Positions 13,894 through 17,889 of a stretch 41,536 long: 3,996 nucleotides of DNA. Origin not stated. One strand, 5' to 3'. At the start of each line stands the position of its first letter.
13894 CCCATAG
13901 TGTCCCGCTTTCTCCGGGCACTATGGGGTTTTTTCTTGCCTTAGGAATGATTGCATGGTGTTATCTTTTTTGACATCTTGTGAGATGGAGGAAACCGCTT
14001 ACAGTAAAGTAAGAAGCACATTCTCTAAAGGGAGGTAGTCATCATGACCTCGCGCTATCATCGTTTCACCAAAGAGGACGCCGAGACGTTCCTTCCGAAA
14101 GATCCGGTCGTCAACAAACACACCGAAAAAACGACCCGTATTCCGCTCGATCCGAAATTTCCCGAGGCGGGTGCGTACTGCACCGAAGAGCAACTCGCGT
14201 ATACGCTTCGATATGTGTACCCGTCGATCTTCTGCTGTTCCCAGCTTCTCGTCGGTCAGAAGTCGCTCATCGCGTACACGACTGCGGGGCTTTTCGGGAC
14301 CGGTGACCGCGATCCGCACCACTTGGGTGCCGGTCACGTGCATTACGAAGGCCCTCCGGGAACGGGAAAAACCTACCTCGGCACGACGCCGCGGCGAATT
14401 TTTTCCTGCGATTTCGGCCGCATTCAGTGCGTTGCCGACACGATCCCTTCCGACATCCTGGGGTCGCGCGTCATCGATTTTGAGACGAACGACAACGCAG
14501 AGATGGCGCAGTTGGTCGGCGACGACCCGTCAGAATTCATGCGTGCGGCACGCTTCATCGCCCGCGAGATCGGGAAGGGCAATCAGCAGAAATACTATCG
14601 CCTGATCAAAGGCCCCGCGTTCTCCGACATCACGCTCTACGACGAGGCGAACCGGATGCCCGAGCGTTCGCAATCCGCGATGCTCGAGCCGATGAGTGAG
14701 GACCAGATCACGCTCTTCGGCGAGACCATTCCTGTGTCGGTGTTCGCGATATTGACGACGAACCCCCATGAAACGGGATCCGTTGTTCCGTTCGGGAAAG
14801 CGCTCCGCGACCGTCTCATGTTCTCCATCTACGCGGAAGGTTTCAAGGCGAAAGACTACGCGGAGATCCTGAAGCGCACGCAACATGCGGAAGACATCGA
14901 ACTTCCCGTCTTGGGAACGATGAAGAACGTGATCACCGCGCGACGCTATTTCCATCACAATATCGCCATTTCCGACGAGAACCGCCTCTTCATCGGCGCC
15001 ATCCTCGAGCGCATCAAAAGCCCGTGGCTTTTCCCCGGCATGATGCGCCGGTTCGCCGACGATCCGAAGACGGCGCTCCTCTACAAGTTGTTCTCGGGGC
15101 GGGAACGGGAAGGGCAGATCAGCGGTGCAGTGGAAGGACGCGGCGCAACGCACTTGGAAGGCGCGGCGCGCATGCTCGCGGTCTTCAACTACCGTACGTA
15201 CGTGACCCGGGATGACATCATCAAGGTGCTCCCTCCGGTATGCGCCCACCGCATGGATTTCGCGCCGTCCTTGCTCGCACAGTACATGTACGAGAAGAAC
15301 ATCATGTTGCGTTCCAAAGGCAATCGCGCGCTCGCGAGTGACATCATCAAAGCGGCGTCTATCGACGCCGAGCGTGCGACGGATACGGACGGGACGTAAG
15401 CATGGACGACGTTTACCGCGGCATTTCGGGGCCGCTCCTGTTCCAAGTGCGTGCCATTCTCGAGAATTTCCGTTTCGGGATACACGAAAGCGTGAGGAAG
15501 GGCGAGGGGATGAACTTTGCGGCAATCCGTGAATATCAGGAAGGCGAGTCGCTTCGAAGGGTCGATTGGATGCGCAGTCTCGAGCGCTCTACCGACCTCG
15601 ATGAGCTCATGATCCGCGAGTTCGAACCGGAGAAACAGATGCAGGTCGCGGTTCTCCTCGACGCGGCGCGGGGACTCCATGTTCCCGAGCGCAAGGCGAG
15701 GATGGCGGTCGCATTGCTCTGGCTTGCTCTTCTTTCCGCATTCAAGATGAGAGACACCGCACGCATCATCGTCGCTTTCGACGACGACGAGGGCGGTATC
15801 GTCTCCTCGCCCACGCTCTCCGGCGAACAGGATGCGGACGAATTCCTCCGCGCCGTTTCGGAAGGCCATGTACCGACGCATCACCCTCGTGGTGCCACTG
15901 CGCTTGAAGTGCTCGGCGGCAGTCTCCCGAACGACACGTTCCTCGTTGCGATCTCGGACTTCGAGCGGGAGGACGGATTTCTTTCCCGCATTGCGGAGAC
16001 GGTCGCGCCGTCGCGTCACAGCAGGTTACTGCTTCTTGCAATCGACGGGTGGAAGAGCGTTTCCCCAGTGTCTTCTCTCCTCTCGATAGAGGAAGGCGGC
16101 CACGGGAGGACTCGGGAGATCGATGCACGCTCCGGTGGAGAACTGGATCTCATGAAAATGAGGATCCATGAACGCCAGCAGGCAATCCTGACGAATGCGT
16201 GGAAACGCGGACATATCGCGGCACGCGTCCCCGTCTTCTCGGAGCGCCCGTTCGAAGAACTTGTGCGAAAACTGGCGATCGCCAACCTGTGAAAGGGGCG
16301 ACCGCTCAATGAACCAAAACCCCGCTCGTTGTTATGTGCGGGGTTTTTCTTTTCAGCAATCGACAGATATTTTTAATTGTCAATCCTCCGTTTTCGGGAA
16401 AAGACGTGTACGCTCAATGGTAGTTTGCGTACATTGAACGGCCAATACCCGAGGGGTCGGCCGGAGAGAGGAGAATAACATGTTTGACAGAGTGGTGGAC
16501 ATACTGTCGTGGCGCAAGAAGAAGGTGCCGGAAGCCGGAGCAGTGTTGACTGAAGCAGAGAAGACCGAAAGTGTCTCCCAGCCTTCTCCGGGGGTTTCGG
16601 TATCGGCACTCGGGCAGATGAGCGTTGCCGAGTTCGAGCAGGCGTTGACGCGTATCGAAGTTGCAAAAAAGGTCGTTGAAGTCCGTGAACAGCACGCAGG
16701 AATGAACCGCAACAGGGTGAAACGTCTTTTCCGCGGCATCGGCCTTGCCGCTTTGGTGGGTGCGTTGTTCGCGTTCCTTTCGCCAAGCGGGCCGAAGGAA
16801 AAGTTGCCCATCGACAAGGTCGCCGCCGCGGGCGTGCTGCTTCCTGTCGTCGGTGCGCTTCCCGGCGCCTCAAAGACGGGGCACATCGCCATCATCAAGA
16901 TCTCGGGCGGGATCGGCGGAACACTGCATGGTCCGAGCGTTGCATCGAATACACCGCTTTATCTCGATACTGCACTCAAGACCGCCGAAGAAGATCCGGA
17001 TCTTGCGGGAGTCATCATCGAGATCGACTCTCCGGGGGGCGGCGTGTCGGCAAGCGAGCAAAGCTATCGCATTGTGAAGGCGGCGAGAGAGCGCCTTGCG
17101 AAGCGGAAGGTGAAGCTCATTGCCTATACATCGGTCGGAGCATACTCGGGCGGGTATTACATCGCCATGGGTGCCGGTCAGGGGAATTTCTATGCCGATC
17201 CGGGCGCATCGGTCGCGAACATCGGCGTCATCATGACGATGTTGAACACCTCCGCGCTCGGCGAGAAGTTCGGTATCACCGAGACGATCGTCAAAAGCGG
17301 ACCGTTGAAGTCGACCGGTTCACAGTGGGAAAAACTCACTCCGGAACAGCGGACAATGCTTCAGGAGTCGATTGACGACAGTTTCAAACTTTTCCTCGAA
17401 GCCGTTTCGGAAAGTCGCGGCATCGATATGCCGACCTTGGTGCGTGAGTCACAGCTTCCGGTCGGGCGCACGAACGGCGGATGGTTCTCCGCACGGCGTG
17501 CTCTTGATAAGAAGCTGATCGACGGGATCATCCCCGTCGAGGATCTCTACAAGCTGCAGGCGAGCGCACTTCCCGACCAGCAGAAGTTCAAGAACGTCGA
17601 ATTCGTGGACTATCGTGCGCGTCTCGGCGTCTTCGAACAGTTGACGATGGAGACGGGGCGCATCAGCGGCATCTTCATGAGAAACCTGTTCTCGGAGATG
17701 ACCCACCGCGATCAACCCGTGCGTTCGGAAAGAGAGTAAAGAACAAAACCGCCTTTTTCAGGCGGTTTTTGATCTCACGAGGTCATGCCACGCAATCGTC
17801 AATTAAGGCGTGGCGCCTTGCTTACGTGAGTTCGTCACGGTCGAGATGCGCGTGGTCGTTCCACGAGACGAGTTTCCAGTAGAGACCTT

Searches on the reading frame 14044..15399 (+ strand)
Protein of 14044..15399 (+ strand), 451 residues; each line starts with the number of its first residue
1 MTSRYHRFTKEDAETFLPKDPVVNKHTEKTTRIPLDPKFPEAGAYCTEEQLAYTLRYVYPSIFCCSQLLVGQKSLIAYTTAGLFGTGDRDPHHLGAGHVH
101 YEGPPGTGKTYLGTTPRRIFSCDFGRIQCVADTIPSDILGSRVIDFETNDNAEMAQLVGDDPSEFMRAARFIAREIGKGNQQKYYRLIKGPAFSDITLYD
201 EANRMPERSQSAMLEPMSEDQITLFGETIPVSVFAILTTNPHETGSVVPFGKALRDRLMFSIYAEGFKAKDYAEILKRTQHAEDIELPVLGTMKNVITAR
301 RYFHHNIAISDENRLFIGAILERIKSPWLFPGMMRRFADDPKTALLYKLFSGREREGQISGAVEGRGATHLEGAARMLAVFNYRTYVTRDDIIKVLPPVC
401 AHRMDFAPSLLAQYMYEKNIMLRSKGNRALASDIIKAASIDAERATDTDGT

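Call 11: search_protein_families(library=pfam, proteins=[window:14044-15399:+], max_evalue=0.01)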
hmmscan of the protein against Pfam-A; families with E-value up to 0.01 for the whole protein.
window:14044-15399:+ (451 aa): 3 families
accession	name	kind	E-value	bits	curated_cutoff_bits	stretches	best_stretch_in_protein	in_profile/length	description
PF07726.17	AAA_3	-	9.4e-25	87.4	27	2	181-260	50-131/131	ATPase family associated with various cellular activities (AAA)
PF17863.7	AAA_lid_2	-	4e-12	46.1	22.7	1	358-406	8-58/74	AAA lid domain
PF07728.20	AAA_5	-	1.2e-06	29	22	1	102-258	5-139/139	AAA domain (dynein-related subfamily)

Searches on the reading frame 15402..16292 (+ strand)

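Call 11: search_protein_families(library=pfam, proteins=[window:15402-16292:+], max_evalue=0.01)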
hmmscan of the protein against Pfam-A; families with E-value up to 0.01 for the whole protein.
window:15402-16292:+ (296 aa): 1 family
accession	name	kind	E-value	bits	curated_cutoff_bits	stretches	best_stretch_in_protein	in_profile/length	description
PF01882.25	DUF58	-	1.6e-11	44.3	23.4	1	42-199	2-155/216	Protein of unknown function DUF58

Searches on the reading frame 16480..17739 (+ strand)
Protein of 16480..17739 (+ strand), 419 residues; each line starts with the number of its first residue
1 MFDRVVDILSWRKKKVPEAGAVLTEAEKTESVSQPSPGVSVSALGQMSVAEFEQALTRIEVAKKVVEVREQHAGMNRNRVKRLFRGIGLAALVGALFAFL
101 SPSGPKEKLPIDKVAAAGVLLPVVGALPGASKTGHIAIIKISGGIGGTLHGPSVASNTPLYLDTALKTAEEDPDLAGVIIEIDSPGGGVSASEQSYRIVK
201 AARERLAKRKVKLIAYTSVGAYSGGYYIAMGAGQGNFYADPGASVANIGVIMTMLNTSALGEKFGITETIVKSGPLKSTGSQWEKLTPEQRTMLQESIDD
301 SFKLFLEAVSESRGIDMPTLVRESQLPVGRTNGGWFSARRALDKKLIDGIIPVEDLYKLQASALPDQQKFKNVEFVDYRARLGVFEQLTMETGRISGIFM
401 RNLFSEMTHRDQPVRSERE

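Call 11: search_protein_families(library=pfam, proteins=[window:16480-17739:+], max_evalue=0.01)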
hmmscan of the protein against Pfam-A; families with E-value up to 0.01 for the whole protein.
window:16480-17739:+ (419 aa): 2 families
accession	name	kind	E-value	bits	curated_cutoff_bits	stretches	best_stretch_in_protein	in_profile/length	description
PF01343.23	Peptidase_S49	-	6.3e-28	98.1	24.9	1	207-358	3-145/154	Peptidase family S49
PF25145.1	NfeD1b_N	-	1.8e-07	31.4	40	1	160-253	17-100/189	NfeD1b, N-terminal domain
